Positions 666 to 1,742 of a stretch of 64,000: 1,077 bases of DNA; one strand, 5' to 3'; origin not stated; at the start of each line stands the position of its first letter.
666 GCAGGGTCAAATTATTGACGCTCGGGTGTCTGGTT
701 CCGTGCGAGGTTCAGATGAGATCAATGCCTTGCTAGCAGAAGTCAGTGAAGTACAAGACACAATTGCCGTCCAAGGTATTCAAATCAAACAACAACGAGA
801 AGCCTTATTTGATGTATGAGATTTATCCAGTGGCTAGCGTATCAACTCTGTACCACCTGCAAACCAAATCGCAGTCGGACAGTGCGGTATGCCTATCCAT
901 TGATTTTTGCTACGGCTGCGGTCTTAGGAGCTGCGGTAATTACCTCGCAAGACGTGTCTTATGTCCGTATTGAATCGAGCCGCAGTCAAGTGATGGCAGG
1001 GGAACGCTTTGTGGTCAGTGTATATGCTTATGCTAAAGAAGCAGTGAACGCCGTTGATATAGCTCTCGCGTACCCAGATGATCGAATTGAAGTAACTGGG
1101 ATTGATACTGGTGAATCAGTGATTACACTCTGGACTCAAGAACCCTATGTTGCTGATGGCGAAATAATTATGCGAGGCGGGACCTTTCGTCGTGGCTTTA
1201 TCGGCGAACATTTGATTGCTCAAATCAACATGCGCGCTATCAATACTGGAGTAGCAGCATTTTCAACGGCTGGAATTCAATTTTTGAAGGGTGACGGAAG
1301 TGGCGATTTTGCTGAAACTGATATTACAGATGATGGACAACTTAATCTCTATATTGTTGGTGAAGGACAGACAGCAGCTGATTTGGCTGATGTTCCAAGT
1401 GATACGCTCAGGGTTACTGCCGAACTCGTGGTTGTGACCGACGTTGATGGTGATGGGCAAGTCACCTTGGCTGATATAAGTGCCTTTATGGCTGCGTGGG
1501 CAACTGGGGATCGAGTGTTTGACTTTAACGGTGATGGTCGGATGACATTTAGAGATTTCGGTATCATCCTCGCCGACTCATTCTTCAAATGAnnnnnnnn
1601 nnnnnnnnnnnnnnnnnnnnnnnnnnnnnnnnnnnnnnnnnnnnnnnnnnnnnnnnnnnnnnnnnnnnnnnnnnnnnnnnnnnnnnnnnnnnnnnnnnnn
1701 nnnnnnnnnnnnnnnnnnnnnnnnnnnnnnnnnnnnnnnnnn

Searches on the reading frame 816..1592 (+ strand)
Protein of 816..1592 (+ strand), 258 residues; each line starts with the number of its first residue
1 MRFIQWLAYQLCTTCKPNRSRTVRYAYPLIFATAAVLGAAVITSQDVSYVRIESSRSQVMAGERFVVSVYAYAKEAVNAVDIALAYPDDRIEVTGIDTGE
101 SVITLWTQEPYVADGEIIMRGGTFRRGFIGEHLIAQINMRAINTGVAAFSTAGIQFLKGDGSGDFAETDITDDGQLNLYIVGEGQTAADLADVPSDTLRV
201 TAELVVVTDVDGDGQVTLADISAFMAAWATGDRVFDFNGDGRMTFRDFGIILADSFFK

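Call 27: search_protein_families(library=pfam, proteins=[window:816-1592:+], max_evalue=0.01)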
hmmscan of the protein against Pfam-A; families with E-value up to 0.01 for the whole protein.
window:816-1592:+ (258 aa): 4 families
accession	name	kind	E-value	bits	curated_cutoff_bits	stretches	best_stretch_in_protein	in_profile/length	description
PF00036.39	EF-hand_1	-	6.5e-06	25.8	25.4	0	233-253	7-27/29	EF hand domain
PF13405.12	EF-hand_6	-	7.4e-05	22.6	25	0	233-253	7-27/30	EF-hand domain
PF00404.24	Dockerin_1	-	0.00016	22.2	22.9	1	208-250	2-51/57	Dockerin type I domain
PF13499.12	EF-hand_7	-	0.0053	17.5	30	0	208-225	49-66/67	EF-hand domain pair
